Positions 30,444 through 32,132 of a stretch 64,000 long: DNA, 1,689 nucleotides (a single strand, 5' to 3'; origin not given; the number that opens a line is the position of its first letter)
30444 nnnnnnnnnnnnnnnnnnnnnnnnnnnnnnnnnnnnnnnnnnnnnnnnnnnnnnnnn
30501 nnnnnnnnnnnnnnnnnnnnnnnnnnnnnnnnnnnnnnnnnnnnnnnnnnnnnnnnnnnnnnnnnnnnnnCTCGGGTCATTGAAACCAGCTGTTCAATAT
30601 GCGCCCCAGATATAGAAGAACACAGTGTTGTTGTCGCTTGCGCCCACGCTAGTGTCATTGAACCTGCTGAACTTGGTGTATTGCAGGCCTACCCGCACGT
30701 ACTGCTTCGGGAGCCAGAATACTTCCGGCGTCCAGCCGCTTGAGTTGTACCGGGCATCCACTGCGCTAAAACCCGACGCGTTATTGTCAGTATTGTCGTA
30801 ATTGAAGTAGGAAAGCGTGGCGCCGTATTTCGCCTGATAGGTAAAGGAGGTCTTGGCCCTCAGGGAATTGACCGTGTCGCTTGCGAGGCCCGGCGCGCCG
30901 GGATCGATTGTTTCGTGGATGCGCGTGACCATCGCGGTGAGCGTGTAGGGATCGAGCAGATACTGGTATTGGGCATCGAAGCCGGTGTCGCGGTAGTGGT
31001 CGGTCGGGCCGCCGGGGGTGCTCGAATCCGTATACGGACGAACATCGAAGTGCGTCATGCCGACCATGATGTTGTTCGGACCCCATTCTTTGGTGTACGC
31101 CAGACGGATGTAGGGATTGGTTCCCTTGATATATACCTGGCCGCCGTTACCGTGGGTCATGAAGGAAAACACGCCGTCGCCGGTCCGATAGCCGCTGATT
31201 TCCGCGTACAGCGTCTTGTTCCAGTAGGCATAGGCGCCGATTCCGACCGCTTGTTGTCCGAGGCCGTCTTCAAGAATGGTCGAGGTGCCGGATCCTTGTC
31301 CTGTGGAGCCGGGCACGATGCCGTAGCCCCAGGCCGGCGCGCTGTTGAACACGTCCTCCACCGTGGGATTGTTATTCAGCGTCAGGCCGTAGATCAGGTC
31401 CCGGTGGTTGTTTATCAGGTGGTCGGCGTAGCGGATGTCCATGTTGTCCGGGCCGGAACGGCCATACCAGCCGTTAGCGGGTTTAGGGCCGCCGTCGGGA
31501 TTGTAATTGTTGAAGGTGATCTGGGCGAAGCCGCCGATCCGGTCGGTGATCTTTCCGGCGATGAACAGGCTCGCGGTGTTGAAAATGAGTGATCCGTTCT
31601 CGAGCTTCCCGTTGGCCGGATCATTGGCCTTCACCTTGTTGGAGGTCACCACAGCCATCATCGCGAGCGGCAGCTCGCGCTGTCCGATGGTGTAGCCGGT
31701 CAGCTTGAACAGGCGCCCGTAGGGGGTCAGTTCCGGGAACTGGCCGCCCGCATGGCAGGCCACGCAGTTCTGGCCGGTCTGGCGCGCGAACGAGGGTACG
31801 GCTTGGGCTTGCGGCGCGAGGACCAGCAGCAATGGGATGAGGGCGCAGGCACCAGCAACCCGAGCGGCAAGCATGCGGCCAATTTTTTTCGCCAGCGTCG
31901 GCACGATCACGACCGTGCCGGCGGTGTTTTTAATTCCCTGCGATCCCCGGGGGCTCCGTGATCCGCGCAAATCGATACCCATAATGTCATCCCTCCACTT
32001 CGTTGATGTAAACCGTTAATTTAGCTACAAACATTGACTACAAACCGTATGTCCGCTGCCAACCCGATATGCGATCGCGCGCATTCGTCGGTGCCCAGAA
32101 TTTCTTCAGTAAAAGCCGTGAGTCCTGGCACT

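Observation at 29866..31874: Cyc2-like fused cytochrome-porin followed by a dihaem c4 lipoprotein: candidate extracellular Fe(II)-oxidation module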

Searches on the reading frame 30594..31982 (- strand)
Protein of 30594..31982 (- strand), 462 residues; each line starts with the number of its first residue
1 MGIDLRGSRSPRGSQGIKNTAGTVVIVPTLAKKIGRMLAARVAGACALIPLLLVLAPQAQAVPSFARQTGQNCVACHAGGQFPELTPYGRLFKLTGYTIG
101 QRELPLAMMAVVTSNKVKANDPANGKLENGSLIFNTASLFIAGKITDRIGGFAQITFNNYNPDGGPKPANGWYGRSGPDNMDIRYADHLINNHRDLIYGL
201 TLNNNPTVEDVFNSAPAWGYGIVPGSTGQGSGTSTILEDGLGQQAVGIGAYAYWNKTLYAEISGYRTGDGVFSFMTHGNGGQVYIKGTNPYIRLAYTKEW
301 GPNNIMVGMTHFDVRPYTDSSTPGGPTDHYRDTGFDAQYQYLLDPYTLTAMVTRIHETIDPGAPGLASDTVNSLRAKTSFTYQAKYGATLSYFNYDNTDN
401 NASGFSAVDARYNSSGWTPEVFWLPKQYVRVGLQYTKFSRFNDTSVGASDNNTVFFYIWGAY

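Call 3: search_protein_families(library=pfam, proteins=[window:30594-31874:-], max_evalue=0.1)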
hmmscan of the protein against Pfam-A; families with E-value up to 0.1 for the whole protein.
window:30594-31874:- (426 aa): 0 families

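Call 4: search_protein_families(library=ncbifam, proteins=[window:30594-31874:-], max_evalue=0.1)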
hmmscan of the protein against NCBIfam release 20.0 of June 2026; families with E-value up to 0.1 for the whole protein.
window:30594-31874:- (426 aa): 0 families
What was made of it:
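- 30594..31982 (-): cyc2-like gene: 462-aa precursor of a fused monohaem cytochrome c and 16-strand outer-membrane porin. The alternative, less likely start is 31874. There is no Pfam or NCBIfam hit (calls 3 and 4).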

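Call 5: find_homologous_proteins(query=window:30594-31874:-, max_evalue=0.001)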
Query window:30594-31874:- (426 aa): 5524 proteins with E <= 0.001 among 8000 candidates; the best 120 are listed.
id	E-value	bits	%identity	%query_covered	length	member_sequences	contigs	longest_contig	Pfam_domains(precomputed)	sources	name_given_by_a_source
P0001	1.2e-262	890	90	100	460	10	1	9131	-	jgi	-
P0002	1.4e-248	843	86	100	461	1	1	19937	-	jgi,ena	-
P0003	2.1e-244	829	84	100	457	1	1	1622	-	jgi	jgi:hypothetical protein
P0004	3.0e-227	773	82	95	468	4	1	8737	-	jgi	jgi:hypothetical protein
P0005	9.0e-216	735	77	97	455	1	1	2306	-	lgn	-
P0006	1.7e-202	691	73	100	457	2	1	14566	-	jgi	jgi:hypothetical protein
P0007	2.4e-201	688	71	95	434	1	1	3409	-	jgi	-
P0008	1.9e-200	685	70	95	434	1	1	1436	-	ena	-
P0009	2.5e-197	674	72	100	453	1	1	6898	-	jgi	jgi:hypothetical protein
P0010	1.6e-195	668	70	100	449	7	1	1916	-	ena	-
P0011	2.5e-190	651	69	99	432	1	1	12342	-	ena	-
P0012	2.4e-188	645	69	95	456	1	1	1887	-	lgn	-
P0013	1.6e-185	635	69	95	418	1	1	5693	-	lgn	-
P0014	4.6e-185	634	65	100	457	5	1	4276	-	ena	-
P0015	1.1e-184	633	71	93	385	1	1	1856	-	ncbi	ncbi:cytochrome C, partial [Sulfuriferula multivorans]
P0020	6.1e-183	627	65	98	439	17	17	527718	-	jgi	jgi:hypothetical protein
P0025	3.5e-180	618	64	100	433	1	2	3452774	-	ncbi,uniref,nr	ncbi:cytochrome c [Sulfuriferula plumbiphila]|uniref:Cytochrome c n=1 Tax=Sulfuriferula plumbiphila 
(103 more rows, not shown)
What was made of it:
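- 30594..31982 (-): More than 5500 homologues were found (call 5).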

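Call 6: search_solved_structures(query=window:30594-31874:-, max_evalue=10)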
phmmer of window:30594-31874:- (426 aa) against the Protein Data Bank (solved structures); distinct sequences matched with E-value up to 10: 3.
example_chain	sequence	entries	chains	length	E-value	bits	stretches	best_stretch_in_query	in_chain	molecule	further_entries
4eid_A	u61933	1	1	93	0.025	16.7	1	31-102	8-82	Cytochrome c6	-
3dr0_A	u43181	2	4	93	0.16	14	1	31-102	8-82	Cytochrome c6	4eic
3dmi_A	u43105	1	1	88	0.74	11.9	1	34-105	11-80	cytochrome c6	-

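Call 14: find_encoding_contigs(protein=window:30594-31982:-, flank=10000, max_places=4)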
Protein window:30594-31982:- (462 aa): no gene with exactly this product is on record in the collection.
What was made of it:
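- Tried and rejected: An exact look-up of the window protein in the assembly index found no record (call 14).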

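Call 15: find_encoding_contigs(protein=P0025, flank=10000, max_places=3)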
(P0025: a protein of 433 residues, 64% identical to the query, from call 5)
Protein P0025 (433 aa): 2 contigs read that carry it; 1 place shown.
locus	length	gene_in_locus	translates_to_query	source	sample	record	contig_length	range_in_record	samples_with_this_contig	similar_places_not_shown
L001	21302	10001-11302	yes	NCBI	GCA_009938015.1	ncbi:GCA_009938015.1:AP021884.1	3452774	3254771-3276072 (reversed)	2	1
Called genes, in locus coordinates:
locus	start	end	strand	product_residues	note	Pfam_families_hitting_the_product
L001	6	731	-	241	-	PF20260:PUA_4, PF04452:Methyltrans_RNA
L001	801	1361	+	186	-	PF00578:AhpC-TSA, PF08534:Redoxin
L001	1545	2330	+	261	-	PF00459:Inositol_P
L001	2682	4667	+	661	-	PF00456:Transketolase_N, PF13292:DXP_synthase_N (faint), PF00676:E1_dh (weak), PF02779:Transket_pyr, PF02780:Transketolase_C, PF22613:Transketolase_C_1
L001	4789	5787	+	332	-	PF00044:Gp_dh_N, PF02800:Gp_dh_C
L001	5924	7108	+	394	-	PF00162:PGK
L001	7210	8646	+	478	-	PF00224:PK, PF02887:PK_C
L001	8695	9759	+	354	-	PF01116:F_bP_aldolase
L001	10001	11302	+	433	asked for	-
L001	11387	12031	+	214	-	PF00034:Cytochrom_C, PF13442:Cytochrome_CBB3 (faint), PF00034:Cytochrom_C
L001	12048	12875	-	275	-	PF21917:NMB0537_N, PF00571:CBS (weak), PF03471:CorC_HlyC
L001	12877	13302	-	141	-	PF02130:YbeY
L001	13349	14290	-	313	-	PF02562:PhoH, PF13604:AAA_30 (weak), PF13245:AAA_19 (weak)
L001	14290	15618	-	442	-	PF00919:UPF0004, PF04055:Radical_SAM, PF01938:TRAM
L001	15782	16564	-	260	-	PF01790:LGT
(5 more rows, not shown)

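Call 16: find_encoding_contigs(protein=P0002, flank=10000, max_places=2)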
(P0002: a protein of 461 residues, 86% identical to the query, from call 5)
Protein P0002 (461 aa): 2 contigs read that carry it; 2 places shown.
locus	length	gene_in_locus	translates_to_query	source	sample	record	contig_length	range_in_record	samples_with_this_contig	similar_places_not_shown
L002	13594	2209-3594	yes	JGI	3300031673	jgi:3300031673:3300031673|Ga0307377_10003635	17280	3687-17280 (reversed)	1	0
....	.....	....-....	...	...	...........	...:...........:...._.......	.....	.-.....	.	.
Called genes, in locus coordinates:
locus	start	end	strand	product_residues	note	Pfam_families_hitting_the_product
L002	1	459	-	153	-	?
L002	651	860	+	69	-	PF07311:Dodecin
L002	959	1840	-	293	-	PF00126:HTH_1, PF03466:LysR_substrate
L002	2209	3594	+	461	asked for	-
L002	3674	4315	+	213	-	PF00034:Cytochrom_C, PF13442:Cytochrome_CBB3 (faint), PF00034:Cytochrom_C (weak)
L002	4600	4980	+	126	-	-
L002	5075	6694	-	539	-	PF18914:DUF5666 (weak)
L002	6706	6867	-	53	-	-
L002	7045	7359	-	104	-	PF04972:BON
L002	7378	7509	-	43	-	-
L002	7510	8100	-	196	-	PF01292:Ni_hydr_CYTB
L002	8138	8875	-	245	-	PF04264:YceI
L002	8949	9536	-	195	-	PF04264:YceI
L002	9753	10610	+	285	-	PF20112:DUF6502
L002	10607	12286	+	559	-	PF18914:DUF5666 (weak)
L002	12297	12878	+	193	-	PF10604:Polyketide_cyc2 (weak), PF03364:Polyketide_cyc (weak)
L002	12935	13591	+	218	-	PF01569:PAP2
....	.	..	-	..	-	?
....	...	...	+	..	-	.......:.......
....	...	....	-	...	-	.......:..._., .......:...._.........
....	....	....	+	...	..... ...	-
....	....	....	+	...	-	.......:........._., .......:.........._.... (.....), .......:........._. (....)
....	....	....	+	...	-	-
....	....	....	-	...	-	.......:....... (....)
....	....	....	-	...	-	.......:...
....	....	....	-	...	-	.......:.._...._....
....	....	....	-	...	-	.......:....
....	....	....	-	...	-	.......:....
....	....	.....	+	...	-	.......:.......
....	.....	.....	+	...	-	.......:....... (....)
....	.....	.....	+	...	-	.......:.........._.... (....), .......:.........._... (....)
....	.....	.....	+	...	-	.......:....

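Call 17: find_encoding_contigs(protein=P0020, flank=10000, max_places=2)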
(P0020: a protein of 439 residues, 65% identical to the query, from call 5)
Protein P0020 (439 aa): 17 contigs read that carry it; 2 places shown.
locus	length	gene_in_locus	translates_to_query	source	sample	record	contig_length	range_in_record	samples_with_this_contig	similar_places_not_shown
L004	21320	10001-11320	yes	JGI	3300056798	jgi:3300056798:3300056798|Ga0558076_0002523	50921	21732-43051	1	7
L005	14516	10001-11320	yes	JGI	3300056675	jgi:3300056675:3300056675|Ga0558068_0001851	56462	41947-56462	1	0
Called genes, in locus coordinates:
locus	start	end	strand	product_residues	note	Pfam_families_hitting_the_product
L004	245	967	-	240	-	PF20260:PUA_4, PF04452:Methyltrans_RNA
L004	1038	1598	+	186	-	PF00578:AhpC-TSA, PF08534:Redoxin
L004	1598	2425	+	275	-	PF00459:Inositol_P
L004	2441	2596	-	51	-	-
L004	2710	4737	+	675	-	PF00456:Transketolase_N, PF13292:DXP_synthase_N (faint), PF02779:Transket_pyr, PF02780:Transketolase_C, PF22613:Transketolase_C_1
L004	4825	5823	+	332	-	PF00044:Gp_dh_N, PF02800:Gp_dh_C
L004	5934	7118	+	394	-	PF00162:PGK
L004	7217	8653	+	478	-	PF00224:PK, PF02887:PK_C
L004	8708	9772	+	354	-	PF01116:F_bP_aldolase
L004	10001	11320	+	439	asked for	-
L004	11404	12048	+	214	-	PF00034:Cytochrom_C, PF13442:Cytochrome_CBB3 (weak)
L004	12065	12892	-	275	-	PF21917:NMB0537_N, PF00571:CBS, PF03471:CorC_HlyC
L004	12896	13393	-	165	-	PF02130:YbeY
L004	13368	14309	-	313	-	PF02562:PhoH, PF13604:AAA_30 (weak), PF13245:AAA_19 (weak)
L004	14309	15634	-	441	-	PF00919:UPF0004, PF04055:Radical_SAM, PF01938:TRAM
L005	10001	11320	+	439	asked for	-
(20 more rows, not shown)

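Call 22: find_related_loci(query=A1, collection=genome_contigs, flank=8000)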
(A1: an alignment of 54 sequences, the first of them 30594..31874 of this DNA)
Query A1 (426 aa) in genome_contigs; peptide patterns used: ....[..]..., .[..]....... (x = any residue, [..] = any of these).
524 stretches matched a pattern; 479 encode a relative of the query (tblastn E <= 1e-3); the best 80 are kept; 80 distinct loci.
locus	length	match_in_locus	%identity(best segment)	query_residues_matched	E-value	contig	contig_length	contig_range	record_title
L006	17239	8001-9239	71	2-426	0e+0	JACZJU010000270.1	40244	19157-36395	MAG: Burkholderiales bacterium isolate MAG27 betaproteobacteria_2_contig_1178570, whole genome shotgun sequence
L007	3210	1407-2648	71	2-426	0e+0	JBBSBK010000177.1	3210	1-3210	MAG: Rhodobacterales bacterium isolate La6_metabat2.122 La6_metabat2.122_K_1177662_L_3210_cov_10.6549, whole genome shot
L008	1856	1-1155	71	29-426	0e+0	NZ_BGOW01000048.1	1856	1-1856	Sulfuriferula multivorans strain TTN NODE_48, whole genome shotgun sequence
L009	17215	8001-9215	66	16-426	0e+0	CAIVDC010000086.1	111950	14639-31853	MAG: uncultured Sterolibacterium sp. isolate MJ-time_bin-3476 genome assembly, contig: bin-3476:086/146, whole genome sh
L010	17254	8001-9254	66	12-426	0e+0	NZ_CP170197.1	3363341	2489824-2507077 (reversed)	Sulfuriferula sp. GW1 chromosome, complete genome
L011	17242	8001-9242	66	12-426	0e+0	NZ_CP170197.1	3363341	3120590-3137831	Sulfuriferula sp. GW1 chromosome, complete genome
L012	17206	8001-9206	67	10-426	0e+0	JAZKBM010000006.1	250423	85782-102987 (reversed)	MAG: Pseudomonadota bacterium isolate ADI_H3L2_1_122_18_3-bin081 ADIH3L21_B081_0_000000000006, whole genome shotgun sequ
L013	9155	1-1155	68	28-426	4e-178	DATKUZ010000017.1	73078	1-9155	MAG TPA_asm: Sulfuriferula sp. isolate SMAG_U14120 k141_2340072, whole genome shotgun sequence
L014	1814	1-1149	68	30-426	0e+0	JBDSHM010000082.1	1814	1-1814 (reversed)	MAG: Sulfuriferula sp. isolate cluster1_bin.276 k127_2639036, whole genome shotgun sequence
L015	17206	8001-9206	65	23-426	4e-176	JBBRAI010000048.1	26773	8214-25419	MAG: Burkholderiales bacterium isolate Co_metawrap_2285 Cmw_2285_k141_870207_length_26773_cov_20.9970, whole genome shot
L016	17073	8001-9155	68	23-426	3e-173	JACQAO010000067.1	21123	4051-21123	MAG: Betaproteobacteria bacterium isolate NC_groundwater_918_Pr1_S-0.2um_60_38 Montesol18-Sp2_coassembly_scaffold_743445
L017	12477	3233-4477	61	17-426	5e-165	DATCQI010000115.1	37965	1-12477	MAG TPA_asm: Rugosibacter sp. isolate SMAG_U7249 k141_1792, whole genome shotgun sequence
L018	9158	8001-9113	66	17-385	2e-164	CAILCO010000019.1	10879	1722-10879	MAG: uncultured Sterolibacterium sp. isolate MJ-2014-D4_bin-427 genome assembly, contig: bin-427:019/176, whole genome s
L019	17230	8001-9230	59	15-426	5e-170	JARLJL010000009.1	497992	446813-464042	MAG: Sulfuriferula sp. isolate MAG_CA113 MetaCoAG_Bin_113_Anoxic_k141_755723, whole genome shotgun sequence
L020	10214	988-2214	61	23-426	4e-162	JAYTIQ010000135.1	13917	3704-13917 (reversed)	MAG: Rugosibacter sp. isolate GFS_2780 GFS_2780_134, whole genome shotgun sequence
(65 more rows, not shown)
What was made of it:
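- Their cyc2-like genes found here are 59-71% identical to the window protein (call 22). The module is widespread in heterotrophic Burkholderiaceae and Oxalobacteraceae (call 22).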

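Call 23: search_solved_structures(query=A1, max_evalue=10)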
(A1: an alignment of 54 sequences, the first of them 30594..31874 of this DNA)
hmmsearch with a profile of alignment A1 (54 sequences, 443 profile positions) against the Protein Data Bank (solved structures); distinct sequences matched with E-value up to 10: 3.
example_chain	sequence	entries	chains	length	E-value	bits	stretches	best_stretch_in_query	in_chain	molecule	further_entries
4eid_A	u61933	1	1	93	0.16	14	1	44-90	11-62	Cytochrome c6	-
1c6o_A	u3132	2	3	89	1.1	11.3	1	40-55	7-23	CYTOCHROME C6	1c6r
3dmi_A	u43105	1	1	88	3.7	9.5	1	45-55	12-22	cytochrome c6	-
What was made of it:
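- Tried and rejected: No solved Cyc2 was detectable (calls 6 and 23).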

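Call 36: predict_structure(alignment_id=A1)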
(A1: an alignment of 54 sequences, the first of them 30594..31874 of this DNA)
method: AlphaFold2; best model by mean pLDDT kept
length: 426 residues; sequences in the alignment: 54
mean_pLDDT: 75.0   pTM: 0.76
mean pLDDT of the five models: 75.0, 73.6, 73.6, 73.4, 71.1
residues with pLDDT >= 90: 82; 70-90: 211; 50-70: 74; < 50: 59
segments of 3 or more residues with pLDDT < 50: 20-52, 128-130, 187-196, 367-369
pLDDT, mean of each block of 10 residues (from residue 1): 77 72 40 35 39 57 62 81 69 78 80 84 60 60 83 91 86 53 47 55 74 91 92 65 66 92 88 92 82 92 85 89 88 89 86 89 63 72 88 85 87 86 79
secondary structure, 60 per line:
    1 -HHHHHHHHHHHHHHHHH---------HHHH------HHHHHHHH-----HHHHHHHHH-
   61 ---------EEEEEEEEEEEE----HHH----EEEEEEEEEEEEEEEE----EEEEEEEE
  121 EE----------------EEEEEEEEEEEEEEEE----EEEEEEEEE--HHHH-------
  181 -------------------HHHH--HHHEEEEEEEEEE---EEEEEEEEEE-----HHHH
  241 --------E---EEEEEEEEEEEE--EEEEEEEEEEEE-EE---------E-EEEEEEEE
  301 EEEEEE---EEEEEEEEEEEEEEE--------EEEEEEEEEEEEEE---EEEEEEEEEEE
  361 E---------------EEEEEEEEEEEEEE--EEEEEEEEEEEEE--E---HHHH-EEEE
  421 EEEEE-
elements in order: H2-18 H28-31 H38-45 H51-59 E70-81 E93-108 E113-122 E139-154 E159-167 H170-173 H200-203 E209-218 E222-231 H237-240 E253-264 E267-278 E293-306 E310-324 E333-346 E350-361 E377-390 E393-405 H412-415 E417-425
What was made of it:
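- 30600..31667 (-): Beta-barrel porin domain: 16 predicted strands, ending in an aromatic C-terminal residue (WGAY). AlphaFold2 model: pTM 0.76, barrel blocks mostly pLDDT 80-92, 16 strands by DSSP (call 36).
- The model has 16 strands and pTM 0.76 (call 36). The cytochrome domain of the model has pLDDT below 50, so its position relative to the pore is unknown (call 36).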

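Call 39: fold_search(model_id=the predicted structure, library=pdb)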
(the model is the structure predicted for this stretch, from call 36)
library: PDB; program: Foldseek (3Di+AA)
matches with E <= 10: 859; with E <= 0.001: 280
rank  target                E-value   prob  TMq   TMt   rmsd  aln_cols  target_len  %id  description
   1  7vu2                  3.6e-09  1.00  0.42  0.42   9.5       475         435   11  Chitoporin from Serratia marcescens (released 2022-11-09)
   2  6ehb_B                3.8e-09  1.00  0.47  0.60   8.0       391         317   10  OmpU, an outer membrane protein, of Vibrio cholerae (released 2018-04-25)
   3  4d65_A                4.0e-09  1.00  0.50  0.59   6.5       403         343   12  Structure of porin Omp-Pst2 from P. stuartii; the asymmetric unit contains a dimer of trimers. (released 2016-03-09)
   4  4kr8_B                4.7e-09  1.00  0.46  0.55   7.7       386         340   14  Salmonella typhi OmpF complex with Daunomycin (released 2014-05-28)
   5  5oyk                  6.6e-09  1.00  0.44  0.55   8.5       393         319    9  Outer-membrane expressed OmpT of Vibrio cholerae (released 2018-04-25)
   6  6ehe                  6.9e-09  1.00  0.47  0.62   7.0       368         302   11  OmpTdeltaL8 (loop L8 deletion mutant of OmpT), an outer membrane protein of Vibrio cholerae (released 2018-04-25)
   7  6ehb_C                6.9e-09  1.00  0.46  0.59   7.5       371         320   10  OmpU, an outer membrane protein, of Vibrio cholerae (released 2018-04-25)
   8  5nxn_A                1.1e-08  1.00  0.46  0.54   7.4       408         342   10  Structure of a L5-deletion mutant of Providencia stuartii Omp-Pst1 (released 2018-02-21)
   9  1hxx                  1.1e-08  1.00  0.50  0.60   6.2       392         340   12  OMPF PORIN MUTANT Y106F (released 2001-06-06)
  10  6rck_B                1.1e-08  1.00  0.47  0.55   7.8       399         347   11  Crystal structure of the OmpK36 GD insertion chimera from Klebsiella pneumonia (released 2019-09-11)
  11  7ff7_A                1.2e-08  1.00  0.50  0.60   6.8       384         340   13  Structure of OmpF2 (released 2022-11-16)
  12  6zhp                  1.6e-08  1.00  0.50  0.60   6.3       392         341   12  Crystal structure of OmpF porin soaked in ciprofloxacin metaloantibiotic (released 2021-05-05)
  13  9a32_MODEL_1_A        1.6e-08  1.00  0.40  0.44  10.6       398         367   10  Model of E. coli OmpC by in-cell photo-crosslinking MS and deep learning (released 2023-02-24)
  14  4d64_A                1.6e-08  1.00  0.50  0.59   6.9       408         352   11  Structure of porin Omp-Pst1 from P. stuartii; the crystallographic symmetry generates a dimer of trimers. (released 2016-03-09)
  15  1opf_A                2.0e-08  1.00  0.50  0.61   7.2       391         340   12  THE STRUCTURE OF OMPF PORIN IN A TETRAGONAL CRYSTAL FORM (released 1995-02-07)
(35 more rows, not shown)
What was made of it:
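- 30600..31667 (-): Foldseek top hits are OmpF, OmpU, OmpC and chitoporin, E about 1e-9 (call 39).
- Its best PDB matches are 16-strand general porins (call 39). The best structural matches are general porins (call 39).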
